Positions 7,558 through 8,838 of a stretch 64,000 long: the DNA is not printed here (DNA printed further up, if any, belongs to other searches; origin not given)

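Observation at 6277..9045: glnB-glnII-glnA: two glutamine synthetase classes in one operon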

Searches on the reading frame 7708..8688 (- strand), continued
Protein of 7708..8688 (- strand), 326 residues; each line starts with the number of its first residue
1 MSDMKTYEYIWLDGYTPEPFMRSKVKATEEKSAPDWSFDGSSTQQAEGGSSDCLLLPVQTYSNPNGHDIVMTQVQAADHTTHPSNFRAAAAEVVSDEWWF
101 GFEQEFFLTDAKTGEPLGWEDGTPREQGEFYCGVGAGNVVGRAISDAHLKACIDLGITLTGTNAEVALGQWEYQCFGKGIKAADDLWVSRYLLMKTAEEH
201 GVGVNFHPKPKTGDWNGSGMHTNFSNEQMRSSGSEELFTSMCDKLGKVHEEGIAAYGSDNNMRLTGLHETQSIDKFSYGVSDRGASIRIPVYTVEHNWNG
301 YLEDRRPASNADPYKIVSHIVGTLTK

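Call 22: search_solved_structures(query=window:7708-8688:-, max_evalue=0.00001, show_alignments=2)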
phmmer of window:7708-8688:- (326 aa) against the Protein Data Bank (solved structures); distinct sequences matched with E-value up to 0.00001: 36.
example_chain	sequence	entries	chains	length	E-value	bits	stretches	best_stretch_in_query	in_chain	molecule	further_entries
3fky_A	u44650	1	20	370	1.4e-82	280.7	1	8-318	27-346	Glutamine synthetase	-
2d3a_A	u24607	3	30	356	4.9e-82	278.9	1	7-323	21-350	glutamine synthetase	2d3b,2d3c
4bax_A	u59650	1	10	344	7.3e-82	278.3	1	7-323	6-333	GLUTAMINE SYNTHETASE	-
7v4i_J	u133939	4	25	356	3.4e-81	276.1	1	7-323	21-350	Glutamine synthetase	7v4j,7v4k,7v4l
4is4_A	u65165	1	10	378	8.9e-81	274.8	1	7-323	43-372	Glutamine synthetase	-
7v4h_J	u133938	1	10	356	1.3e-80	274.3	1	7-323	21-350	Glutamine synthetase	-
7cpr_A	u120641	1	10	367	1.3e-79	270.9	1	8-324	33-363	Glutamine synthetase 2 cytoplasmic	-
9wp6_A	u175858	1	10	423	2.5e-77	263.4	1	4-319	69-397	Glutamine synthetase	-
8xlj_A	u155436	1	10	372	2.5e-75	256.9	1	8-323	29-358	Glutamine synthetase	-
9c28_A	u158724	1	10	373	2.5e-75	256.9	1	8-323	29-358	Glutamine synthetase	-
2uu7_A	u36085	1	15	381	8.3e-75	255.1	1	8-323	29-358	GLUTAMINE SYNTHETASE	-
7evt_A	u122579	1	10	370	2.3e-74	253.7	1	8-323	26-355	Glutamine synthetase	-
7u5n_A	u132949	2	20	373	2.3e-74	253.7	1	7-323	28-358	Glutamine synthetase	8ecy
8dnu_A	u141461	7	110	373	2.3e-74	253.7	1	8-323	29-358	Glutamine synthetase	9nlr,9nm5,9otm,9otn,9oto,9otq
9otp_A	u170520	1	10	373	2.3e-74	253.7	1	8-323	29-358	Glutamine synthetase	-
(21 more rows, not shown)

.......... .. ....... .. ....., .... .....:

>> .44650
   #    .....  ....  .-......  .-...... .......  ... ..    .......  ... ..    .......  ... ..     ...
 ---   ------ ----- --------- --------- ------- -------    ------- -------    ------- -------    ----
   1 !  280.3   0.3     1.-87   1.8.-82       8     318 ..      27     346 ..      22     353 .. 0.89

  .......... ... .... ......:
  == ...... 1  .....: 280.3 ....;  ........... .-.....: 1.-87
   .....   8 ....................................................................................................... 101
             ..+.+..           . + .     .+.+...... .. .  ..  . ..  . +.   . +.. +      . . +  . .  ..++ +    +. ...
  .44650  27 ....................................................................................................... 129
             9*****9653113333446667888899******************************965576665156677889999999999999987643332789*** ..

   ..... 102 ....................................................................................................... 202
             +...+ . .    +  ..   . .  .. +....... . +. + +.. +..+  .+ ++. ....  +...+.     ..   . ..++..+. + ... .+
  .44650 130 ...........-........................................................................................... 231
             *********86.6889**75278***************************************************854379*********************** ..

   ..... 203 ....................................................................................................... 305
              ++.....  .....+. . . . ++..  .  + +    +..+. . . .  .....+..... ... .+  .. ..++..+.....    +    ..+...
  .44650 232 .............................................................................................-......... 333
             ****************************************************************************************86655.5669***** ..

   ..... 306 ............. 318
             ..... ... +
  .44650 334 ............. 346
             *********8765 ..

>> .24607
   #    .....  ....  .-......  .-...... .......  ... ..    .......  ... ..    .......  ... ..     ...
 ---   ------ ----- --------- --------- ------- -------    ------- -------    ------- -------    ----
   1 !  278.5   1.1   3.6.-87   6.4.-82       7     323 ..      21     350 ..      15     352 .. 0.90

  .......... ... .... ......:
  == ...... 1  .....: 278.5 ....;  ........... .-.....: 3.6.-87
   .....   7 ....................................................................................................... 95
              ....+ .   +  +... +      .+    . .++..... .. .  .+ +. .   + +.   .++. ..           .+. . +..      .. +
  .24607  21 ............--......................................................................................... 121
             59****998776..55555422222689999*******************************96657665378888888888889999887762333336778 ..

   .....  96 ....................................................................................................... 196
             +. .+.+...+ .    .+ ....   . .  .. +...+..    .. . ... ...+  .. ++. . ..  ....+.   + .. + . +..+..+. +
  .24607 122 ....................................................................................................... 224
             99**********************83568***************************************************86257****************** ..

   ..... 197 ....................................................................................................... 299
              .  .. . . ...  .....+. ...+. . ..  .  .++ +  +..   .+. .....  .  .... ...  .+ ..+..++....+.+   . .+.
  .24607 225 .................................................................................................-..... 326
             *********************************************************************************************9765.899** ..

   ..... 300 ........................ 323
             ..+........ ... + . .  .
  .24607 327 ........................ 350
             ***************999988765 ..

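Call 25: search_protein_families(library=ncbifam, proteins=[L046:7024-8106:+, L046:8099-9475:+, L046:5285-5860:+, L046:3725-4861:+, L037:6996-8402:+, L037:8380-9504:+, L037:9506-10903:+, L031:5457-5795:+, L031:4416-5264:-], max_evalue=0.00001)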
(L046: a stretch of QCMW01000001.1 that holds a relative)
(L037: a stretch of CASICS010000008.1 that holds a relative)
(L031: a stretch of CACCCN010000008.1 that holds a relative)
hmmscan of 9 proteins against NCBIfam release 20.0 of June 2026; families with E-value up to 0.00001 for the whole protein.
L046:7024-8106:+ (360 aa): 66 families (the best 25 are shown)
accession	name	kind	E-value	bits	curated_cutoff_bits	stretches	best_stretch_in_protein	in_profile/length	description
NF008293.1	PRK11073.1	equivalog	3.5e-77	260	240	1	6-351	8-348/349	nitrogen regulation protein NR(II)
NF008468.0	PRK11360.1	equivalog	7e-50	170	646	1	3-356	266-614/616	two-component system sensor histidine kinase AtoS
NF007688.0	PRK10364.1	equivalog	2.1e-30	105.9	479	1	134-357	242-458/460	two-component system sensor histidine kinase ZraS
NF053867.1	SprKinKinDBac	equivalog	1.6e-28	99.5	775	1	133-351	287-498/500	sporulation kinase KinD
NF047496.1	HK_LIC11548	equivalog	1.9e-26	93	750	1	123-350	349-589/589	LIC_11548 family sensor histidine kinase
NF046044.1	PnpS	equivalog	5.3e-26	91.5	400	1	9-349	59-390/390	two-component system histidine kinase PnpS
NF008312.0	PRK11100.1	equivalog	6.4e-24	84.6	356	1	133-342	257-466/477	two-component system sensor histidine kinase CreC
NF047466.1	hybrid_RR_LvrB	exception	8.6e-24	84.4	500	1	129-350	147-376/377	hybrid histidine kinase/response regulator LvrB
NF010411.0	PRK13837.1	equivalog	3.2e-23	81.7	647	1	135-352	453-677/828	two-component system VirA-like sensor kinase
NF041947.1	LuxQ_Vibrio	equivalog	8.5e-21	73.6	1200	1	130-357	470-703/843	quorum-sensing autoinducer 2 sensor kinase/phosphatase LuxQ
NF045911.1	TCSHisKinNblS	equivalog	1.4e-19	69.9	1000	1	10-340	271-609/621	two-component system sensor histidine kinase NblS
NF046026.1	HisKinCckACaul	equivalog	2.8e-19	68.7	1000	1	75-357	247-539/678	cell cycle histidine kinase CckA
NF046020.1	HisKinCckABruc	equivalog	1.1e-18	66.6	1000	1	127-357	473-714/868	cell cycle histidine kinase CckA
TIGR02966.1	phoR_proteo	equivalog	2.2e-18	66.3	334.2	1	11-344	12-329/333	phosphate regulon sensor histidine kinase PhoR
NF033092.0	HK_WalK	equivalog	9.5e-17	60.8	725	1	9-350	262-594/594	cell wall metabolism sensor histidine kinase WalK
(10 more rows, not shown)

L046:8099-9475:+ (458 aa): 103 families (the best 25 are shown)
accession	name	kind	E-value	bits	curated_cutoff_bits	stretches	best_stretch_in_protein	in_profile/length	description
TIGR01818.1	ntrC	equivalog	5.9e-192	638.5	558.6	1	4-455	1-462/463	nitrogen regulation protein NR(I)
NF008176.1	PRK10923.1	equivalog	1.1e-173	578.1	620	1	3-458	5-468/469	nitrogen regulation protein NR(I)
NF008469.0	PRK11361.1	equivalog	3.3e-128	428.3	714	1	3-458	6-456/461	acetoacetate metabolism transcriptional regulator AtoC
NF041946.1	LuxO_transreg_Vib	equivalog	8.8e-108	361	800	1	15-455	10-459/463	quorum-sensing sigma-54 dependent transcriptional regulator LuxO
NF041552.1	TF_PrdR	equivalog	4.4e-106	355.5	795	1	122-456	257-576/577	sigma-54 dependent transcriptional regulator PrdR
NF051870.1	NAssimRespRegNtrX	equivalog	1e-105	354.3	600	1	1-458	1-452/452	nitrogen assimilation response regulator NtrX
NF049963.1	RespRegFlgRCampy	domain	9.7e-105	350.9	750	1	3-381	2-383/429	fla regulon two-component system response regulator FlgR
TIGR02915.1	PEP_resp_reg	equivalog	1.6e-104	350.3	502.6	1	5-458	2-444/445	PEP-CTERM-box response regulator transcription factor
NF007689.0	PRK10365.1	equivalog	8.1e-103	344.5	760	1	3-453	7-439/441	sigma-54-dependent response regulator transcription factor ZraR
NF050807.1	TransRegFlbDCaul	equivalog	3.5e-102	342.6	750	1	34-455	33-437/454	sigma-54-dependent transcriptional regulator FlbD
TIGR01817.1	nifA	equivalog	5.6e-100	335.6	528.85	1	115-445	179-516/534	nif-specific transcriptional activator NifA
NF003451.0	PRK05022.1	equivalog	1.2e-93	314.6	476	1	119-456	177-508/512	nitric oxide reductase transcriptional regulator NorR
NF011695.0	PRK15115.1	equivalog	8.8e-93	311.5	763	1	4-358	9-361/445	two-component system response regulator GlrR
NF038308.1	RNA_repair_RtcR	equivalog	1.5e-89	301.3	650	1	127-450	175-505/530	RNA repair transcriptional activator RtcR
TIGR02329.1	propionate_PrpR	equivalog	1.1e-85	288.3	499.2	1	106-454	185-525/526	propionate catabolism operon regulatory protein PrpR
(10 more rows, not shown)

L046:5285-5860:+ (191 aa): 2 families
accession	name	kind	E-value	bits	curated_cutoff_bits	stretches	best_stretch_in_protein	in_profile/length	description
NF008291.0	PRK11071.1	equivalog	4.8e-40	137.3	252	1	4-190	3-190/193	esterase YqiA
NF003431.1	PRK04940.1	equivalog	2.5e-11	44.1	240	1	5-188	2-177/180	alpha/beta hydrolase YcfP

L046:3725-4861:+ (378 aa): 0 families

L037:6996-8402:+ (468 aa): 5 families
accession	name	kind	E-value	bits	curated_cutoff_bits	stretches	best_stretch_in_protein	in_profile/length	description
NF007006.0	PRK09469.1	equivalog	1.8e-227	755.5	845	1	3-468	5-469/469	glutamate--ammonia ligase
TIGR00653.1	GlnA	equivalog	4.6e-189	628.9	429.15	1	3-467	2-462/462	type I glutamate--ammonia ligase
TIGR03105.1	gln_synth_III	equivalog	3.4e-63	213.7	469.6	1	192-465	161-433/435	type III glutamate--ammonia ligase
NF045547.1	GGputSyn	equivalog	7.7e-58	196.3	650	1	3-450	4-427/438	gamma-glutamylputrescine synthetase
NF041605.1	gln_syn_GlnII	equivalog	3.3e-11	42.9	500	1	48-371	37-321/333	glutamine synthetase GlnII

L037:8380-9504:+ (374 aa): 61 families (the best 25 are shown)
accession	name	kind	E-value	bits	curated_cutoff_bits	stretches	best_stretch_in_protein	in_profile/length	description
NF008293.1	PRK11073.1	equivalog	1.3e-66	225.2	240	1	20-362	10-347/349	nitrogen regulation protein NR(II)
NF008468.0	PRK11360.1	equivalog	4.1e-46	157.6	646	1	13-366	264-612/616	two-component system sensor histidine kinase AtoS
NF007688.0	PRK10364.1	equivalog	9.2e-31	107.1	479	1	126-363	224-452/460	two-component system sensor histidine kinase ZraS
NF053867.1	SprKinKinDBac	equivalog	1.8e-29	102.6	775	1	145-364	288-499/500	sporulation kinase KinD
NF047496.1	HK_LIC11548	equivalog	9.3e-25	87.4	750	1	147-362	364-589/589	LIC_11548 family sensor histidine kinase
NF046020.1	HisKinCckABruc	equivalog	1.2e-24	86.2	1000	1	145-362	482-707/868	cell cycle histidine kinase CckA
NF046044.1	PnpS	equivalog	3.8e-24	85.4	400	1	10-361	48-390/390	two-component system histidine kinase PnpS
NF046026.1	HisKinCckACaul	equivalog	3.9e-24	84.8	1000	1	111-366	271-536/678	cell cycle histidine kinase CckA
NF010411.0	PRK13837.1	equivalog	1.1e-23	83.2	647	1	145-364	452-677/828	two-component system VirA-like sensor kinase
NF033092.0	HK_WalK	equivalog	1.5e-22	79.9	725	1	17-362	258-594/594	cell wall metabolism sensor histidine kinase WalK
TIGR02966.1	phoR_proteo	equivalog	2.5e-19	69.5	334.2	1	15-359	4-332/333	phosphate regulon sensor histidine kinase PhoR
NF047466.1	hybrid_RR_LvrB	exception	9.2e-19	67.8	500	1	145-362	154-376/377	hybrid histidine kinase/response regulator LvrB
NF041947.1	LuxQ_Vibrio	equivalog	1.9e-18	65.8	1200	1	28-366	360-700/843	quorum-sensing autoinducer 2 sensor kinase/phosphatase LuxQ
NF047497.1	HK_LIC_12097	equivalog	2.8e-18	65.8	500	1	84-362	91-366/367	LIC_12097 family sensor histidine kinase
NF045911.1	TCSHisKinNblS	equivalog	4.3e-18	65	1000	1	7-356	256-614/621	two-component system sensor histidine kinase NblS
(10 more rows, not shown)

L037:9506-10903:+ (465 aa): 108 families (the best 25 are shown)
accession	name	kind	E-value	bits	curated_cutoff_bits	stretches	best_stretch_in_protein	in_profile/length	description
TIGR01818.1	ntrC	equivalog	1.1e-177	591.5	558.6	1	7-463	1-463/463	nitrogen regulation protein NR(I)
NF008176.1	PRK10923.1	equivalog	1.1e-172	574.9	620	1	6-464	5-467/469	nitrogen regulation protein NR(I)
NF008469.0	PRK11361.1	equivalog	5.4e-118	394.6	714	1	3-464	3-455/461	acetoacetate metabolism transcriptional regulator AtoC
NF051870.1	NAssimRespRegNtrX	equivalog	5.4e-105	351.9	600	1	6-464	3-451/452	nitrogen assimilation response regulator NtrX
NF041946.1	LuxO_transreg_Vib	equivalog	5.8e-103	345.1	800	1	11-462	3-459/463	quorum-sensing sigma-54 dependent transcriptional regulator LuxO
TIGR02915.1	PEP_resp_reg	equivalog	5e-99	332.1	502.6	1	9-464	3-443/445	PEP-CTERM-box response regulator transcription factor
NF007689.0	PRK10365.1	equivalog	1.3e-98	330.6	760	1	7-460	8-439/441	sigma-54-dependent response regulator transcription factor ZraR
NF041552.1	TF_PrdR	equivalog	8.2e-98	328.2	795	1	108-462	233-575/577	sigma-54 dependent transcriptional regulator PrdR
NF050807.1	TransRegFlbDCaul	equivalog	4.8e-90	302.6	750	1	28-462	24-437/454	sigma-54-dependent transcriptional regulator FlbD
TIGR01817.1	nifA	equivalog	1.1e-89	301.7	528.85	1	117-384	172-438/534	nif-specific transcriptional activator NifA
NF003451.0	PRK05022.1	equivalog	3.2e-89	300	476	1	115-464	163-509/512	nitric oxide reductase transcriptional regulator NorR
NF049963.1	RespRegFlgRCampy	domain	6.9e-86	288.8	750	1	7-388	3-381/429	fla regulon two-component system response regulator FlgR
NF011695.0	PRK15115.1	equivalog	2.3e-85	287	763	1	6-377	8-371/445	two-component system response regulator GlrR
NF038308.1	RNA_repair_RtcR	equivalog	4.7e-83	279.8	650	1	31-457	57-505/530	RNA repair transcriptional activator RtcR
NF011958.0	PRK15429.1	equivalog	1.2e-77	262.2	830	1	135-464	373-685/692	formate hydrogenlyase transcriptional activator FlhA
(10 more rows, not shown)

L031:5457-5795:+ (112 aa): 2 families
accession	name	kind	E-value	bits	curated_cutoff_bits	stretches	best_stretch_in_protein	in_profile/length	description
NF008111.0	PRK10858.1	equivalog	1.2e-42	144.8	202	1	1-111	1-111/112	nitrogen regulatory protein P-II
NF007946.0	PRK10665.1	equivalog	8.6e-39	132.8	181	1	1-112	1-112/112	P-II family nitrogen regulator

L031:4416-5264:- (282 aa): 2 families
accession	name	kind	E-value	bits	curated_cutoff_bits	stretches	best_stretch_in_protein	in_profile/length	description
TIGR00196.1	yjeF_cterm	hypoth_equivalog_domain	6.6e-52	176.6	129.85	1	19-271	16-272/277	NAD(P)H-hydrate dehydratase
NF007856.0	PRK10565.1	equivalog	2.5e-35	122.1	703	1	20-271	247-495/510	bifunctional ADP-dependent NAD(P)H-hydrate dehydratase/NAD(P)H-hydrate epimerase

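Call 26: search_protein_representatives(protein=window:7708-8688:-)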
Query: 326 residues. Proteins with E-value up to 0.001 (for the whole library): 5012; up to 1e-10: 2490; up to 1e-30: 706. The best 150 are listed.
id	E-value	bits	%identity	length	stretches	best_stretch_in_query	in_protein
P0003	1.2e-195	665.6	86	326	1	1-326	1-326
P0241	3.6e-108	378.0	83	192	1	135-325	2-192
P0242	8.9e-104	363.6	55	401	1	7-323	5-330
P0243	8.8e-103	360.3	54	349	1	4-324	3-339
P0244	9.6e-100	350.3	89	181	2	214-326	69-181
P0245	2.9e-99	348.8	49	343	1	6-324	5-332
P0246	1.1e-94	333.7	49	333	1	3-325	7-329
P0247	4.9e-86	305.3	48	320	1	5-324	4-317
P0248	3.5e-82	292.6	61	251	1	6-229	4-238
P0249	8.5e-82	291.3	49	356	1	6-323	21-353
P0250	2.9e-81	289.6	51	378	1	7-321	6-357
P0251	3.4e-81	289.4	50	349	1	5-324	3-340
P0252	3.4e-80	286.0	50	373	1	20-324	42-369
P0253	1.0e-79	284.5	48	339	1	7-318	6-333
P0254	2.9e-79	283.0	48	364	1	3-323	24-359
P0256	2.3e-78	280.0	46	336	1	7-324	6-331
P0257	1.9e-77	277.0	46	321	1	4-320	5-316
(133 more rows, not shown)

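Call 27: list_cluster_members(proteins=[P0242, P0243, P0245, P0246, P0247, P0249, P0251, P0253, P0256, P0257])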
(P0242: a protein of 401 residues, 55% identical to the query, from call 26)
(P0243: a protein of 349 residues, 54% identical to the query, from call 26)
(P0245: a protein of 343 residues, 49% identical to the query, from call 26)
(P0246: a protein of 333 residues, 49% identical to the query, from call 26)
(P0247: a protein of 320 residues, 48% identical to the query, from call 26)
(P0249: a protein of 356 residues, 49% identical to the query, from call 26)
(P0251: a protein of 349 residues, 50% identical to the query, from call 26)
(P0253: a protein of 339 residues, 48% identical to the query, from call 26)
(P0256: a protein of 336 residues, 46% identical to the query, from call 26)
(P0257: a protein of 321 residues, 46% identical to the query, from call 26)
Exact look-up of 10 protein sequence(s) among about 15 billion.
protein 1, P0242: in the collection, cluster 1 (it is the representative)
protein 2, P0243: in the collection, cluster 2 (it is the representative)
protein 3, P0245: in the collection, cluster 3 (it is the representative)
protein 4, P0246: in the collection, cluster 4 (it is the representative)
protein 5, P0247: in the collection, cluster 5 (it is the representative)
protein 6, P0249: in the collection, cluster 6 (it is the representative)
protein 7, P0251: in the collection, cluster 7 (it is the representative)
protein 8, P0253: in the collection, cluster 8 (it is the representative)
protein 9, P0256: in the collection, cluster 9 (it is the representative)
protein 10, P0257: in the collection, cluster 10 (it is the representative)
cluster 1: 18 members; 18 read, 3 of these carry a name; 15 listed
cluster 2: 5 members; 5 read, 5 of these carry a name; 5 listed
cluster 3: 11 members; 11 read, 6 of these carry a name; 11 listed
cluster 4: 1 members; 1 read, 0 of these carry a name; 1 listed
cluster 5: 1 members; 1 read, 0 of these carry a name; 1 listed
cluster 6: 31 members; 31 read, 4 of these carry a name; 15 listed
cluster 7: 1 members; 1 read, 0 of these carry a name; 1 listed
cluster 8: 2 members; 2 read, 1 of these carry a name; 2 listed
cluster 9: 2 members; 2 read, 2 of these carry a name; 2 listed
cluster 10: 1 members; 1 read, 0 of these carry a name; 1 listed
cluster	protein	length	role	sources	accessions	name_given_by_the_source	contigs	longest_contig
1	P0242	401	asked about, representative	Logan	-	-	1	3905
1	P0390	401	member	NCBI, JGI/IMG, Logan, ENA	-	glutamine synthetase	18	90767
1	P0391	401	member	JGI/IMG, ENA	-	glutamine synthetase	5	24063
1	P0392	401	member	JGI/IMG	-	glutamine synthetase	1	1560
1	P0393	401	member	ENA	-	-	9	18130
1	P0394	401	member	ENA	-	-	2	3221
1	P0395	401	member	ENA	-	-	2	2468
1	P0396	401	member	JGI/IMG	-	-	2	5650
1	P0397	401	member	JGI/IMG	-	-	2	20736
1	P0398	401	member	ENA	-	-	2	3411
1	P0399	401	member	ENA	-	-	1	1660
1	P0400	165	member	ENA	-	-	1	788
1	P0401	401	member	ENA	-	-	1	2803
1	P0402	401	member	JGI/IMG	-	-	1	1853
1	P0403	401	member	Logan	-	-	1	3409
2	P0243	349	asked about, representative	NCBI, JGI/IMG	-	glutamine synthetase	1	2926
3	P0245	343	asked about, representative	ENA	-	-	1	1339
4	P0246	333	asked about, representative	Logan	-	-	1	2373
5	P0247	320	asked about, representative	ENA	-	-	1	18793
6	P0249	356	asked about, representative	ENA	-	-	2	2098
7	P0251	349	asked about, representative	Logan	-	-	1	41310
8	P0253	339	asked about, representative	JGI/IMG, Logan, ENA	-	-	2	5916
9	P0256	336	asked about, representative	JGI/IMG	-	glutamine synthetase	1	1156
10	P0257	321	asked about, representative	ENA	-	-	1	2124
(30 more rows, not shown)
